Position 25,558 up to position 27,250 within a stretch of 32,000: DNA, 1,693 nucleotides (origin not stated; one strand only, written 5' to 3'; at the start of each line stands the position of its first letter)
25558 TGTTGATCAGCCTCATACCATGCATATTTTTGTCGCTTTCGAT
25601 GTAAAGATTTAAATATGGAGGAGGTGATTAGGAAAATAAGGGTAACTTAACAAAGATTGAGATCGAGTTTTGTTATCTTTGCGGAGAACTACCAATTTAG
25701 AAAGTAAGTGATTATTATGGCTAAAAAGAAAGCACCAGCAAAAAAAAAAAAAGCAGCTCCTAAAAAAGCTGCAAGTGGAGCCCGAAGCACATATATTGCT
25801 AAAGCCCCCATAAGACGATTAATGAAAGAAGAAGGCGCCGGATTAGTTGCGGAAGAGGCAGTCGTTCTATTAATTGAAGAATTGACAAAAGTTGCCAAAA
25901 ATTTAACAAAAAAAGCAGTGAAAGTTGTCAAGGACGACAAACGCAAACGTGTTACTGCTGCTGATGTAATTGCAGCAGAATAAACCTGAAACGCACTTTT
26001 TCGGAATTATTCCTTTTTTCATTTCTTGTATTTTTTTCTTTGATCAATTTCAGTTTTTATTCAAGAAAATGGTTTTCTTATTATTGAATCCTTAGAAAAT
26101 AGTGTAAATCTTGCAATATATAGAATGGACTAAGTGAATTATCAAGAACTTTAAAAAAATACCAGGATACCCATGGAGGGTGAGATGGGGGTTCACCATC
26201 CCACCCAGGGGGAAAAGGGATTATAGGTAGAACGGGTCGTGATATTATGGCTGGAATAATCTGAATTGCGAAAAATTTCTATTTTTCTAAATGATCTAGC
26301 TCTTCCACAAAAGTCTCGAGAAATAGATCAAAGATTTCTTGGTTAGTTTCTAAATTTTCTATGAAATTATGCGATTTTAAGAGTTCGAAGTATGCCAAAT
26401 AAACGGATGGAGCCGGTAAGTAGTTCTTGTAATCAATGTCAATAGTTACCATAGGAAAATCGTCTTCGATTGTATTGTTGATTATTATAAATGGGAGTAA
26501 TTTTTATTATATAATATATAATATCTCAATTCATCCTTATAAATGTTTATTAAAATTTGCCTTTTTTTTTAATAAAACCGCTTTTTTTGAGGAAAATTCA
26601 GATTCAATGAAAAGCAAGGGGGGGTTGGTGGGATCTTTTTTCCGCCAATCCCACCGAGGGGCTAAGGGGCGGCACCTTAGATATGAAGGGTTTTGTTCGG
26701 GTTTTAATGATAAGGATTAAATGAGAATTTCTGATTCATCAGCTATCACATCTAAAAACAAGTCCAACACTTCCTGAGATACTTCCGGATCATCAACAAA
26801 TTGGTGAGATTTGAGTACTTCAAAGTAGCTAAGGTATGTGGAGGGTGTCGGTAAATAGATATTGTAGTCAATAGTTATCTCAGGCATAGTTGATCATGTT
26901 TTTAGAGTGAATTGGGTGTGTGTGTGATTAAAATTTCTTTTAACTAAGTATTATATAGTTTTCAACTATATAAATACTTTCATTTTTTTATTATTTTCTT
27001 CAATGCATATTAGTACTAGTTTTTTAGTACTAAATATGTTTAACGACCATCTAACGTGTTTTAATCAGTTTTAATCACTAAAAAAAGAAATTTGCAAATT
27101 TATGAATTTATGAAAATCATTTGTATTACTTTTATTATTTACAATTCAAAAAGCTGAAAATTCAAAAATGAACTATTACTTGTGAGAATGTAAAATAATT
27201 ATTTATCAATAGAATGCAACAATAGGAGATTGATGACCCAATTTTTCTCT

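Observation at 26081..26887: Duplicated module: small acidic ORF, stop codon, then a ~60-codon in-frame open stretch through a conserved GC-rich hairpin island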

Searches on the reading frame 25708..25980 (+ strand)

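Call 13: search_protein_families(library=pfam, proteins=[window:25708-25980:+], max_evalue=1)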
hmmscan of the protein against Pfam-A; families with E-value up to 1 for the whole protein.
window:25708-25980:+ (91 aa): 5 families
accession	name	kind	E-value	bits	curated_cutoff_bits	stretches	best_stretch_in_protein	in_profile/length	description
PF00808.29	CBFD_NFYB_HMF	-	5.9e-11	42.9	21.4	1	32-90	5-64/65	Histone-like transcription factor (CBF/NF-Y) and archaeal histone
PF02969.23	TAF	-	0.0018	18.9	21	1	45-88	19-62/66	TATA box binding protein associated factor (TAF)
PF00125.30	Histone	-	0.0035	18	26.4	1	7-90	29-118/122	Core histone H2A/H2B/H3/H4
PF12137.13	RapA_C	-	0.026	14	26.8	1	27-89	228-290/360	RNA polymerase recycling family C-terminal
PF20227.3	DUF6586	-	0.07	13.9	27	1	33-70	28-65/153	Family of unknown function (DUF6586)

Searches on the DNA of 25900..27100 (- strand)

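Call 6: search_rna_families(source=window, start=25900, end=27100, threshold=evalue, max_evalue=10, show_alignments=3)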
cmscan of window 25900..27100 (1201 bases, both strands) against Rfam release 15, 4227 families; matches with E-value up to 10: 6.
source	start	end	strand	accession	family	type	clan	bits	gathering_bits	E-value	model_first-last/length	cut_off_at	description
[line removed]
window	25945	26000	-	RF04247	bZIP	Gene; sRNA;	-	16.6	41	8.2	1-72/72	no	bZIP non canonical Hac1/Xbp1 intron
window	26159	26222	-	RF00844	mir-67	Gene; miRNA;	-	15.8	53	2.5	1-84/84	no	mir-67 microRNA precursor family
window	26259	26342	-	RF02120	FTX_2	Gene; lncRNA;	-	14.9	48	6.2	1-97/97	no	FTX transcript, XIST regulator conserved region 2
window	25906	26079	+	RF00022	GcvB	Gene;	-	13.1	42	4.5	1-204/204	no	GcvB RNA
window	26720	26800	-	RF00277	SNORD49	Gene; snRNA; snoRNA; CD-box;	CL00062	12.9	37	4.1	1-71/71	no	Small nucleolar RNA SNORD49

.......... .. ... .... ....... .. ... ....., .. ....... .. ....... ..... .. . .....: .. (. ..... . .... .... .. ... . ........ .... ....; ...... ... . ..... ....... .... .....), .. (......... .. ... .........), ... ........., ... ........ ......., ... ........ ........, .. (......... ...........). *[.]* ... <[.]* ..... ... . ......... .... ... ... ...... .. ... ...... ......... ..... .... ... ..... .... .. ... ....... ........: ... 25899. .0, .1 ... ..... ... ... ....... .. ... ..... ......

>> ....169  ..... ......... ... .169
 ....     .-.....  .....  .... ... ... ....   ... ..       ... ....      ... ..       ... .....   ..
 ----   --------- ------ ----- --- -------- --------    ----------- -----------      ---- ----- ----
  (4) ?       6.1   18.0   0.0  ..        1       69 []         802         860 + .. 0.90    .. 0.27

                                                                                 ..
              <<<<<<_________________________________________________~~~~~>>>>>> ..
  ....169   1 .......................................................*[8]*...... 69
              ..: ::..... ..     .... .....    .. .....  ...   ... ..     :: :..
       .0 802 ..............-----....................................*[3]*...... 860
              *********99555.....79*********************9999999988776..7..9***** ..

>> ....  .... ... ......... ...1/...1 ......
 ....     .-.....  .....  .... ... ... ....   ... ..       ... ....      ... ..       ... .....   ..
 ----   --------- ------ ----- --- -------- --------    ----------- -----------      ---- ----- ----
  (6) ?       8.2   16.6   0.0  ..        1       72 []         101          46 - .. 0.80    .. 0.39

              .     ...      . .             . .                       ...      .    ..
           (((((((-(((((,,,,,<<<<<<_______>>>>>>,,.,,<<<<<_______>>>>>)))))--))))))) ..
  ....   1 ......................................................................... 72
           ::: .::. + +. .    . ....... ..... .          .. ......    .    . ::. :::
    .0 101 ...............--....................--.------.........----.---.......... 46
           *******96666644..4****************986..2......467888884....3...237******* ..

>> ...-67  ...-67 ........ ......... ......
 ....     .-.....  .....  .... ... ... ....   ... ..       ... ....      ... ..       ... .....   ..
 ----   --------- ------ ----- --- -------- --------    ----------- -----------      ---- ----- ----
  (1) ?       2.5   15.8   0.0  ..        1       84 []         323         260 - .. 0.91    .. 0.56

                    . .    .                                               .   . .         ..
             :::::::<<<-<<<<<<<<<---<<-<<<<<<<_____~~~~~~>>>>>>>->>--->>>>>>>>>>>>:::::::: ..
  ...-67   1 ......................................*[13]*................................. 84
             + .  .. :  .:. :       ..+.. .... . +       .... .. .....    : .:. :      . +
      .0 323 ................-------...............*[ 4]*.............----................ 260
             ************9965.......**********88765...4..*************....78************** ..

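Call 90: search_rna_families(sources=[L013, L016, L026, L012, L017], threshold=evalue, max_evalue=1)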
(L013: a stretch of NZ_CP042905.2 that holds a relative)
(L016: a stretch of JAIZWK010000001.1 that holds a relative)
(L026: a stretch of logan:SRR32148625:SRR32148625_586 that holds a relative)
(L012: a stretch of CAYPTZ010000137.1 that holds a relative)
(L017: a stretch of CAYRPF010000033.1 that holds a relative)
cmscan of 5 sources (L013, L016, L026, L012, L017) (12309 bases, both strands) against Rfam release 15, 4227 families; matches with E-value up to 1: 0.
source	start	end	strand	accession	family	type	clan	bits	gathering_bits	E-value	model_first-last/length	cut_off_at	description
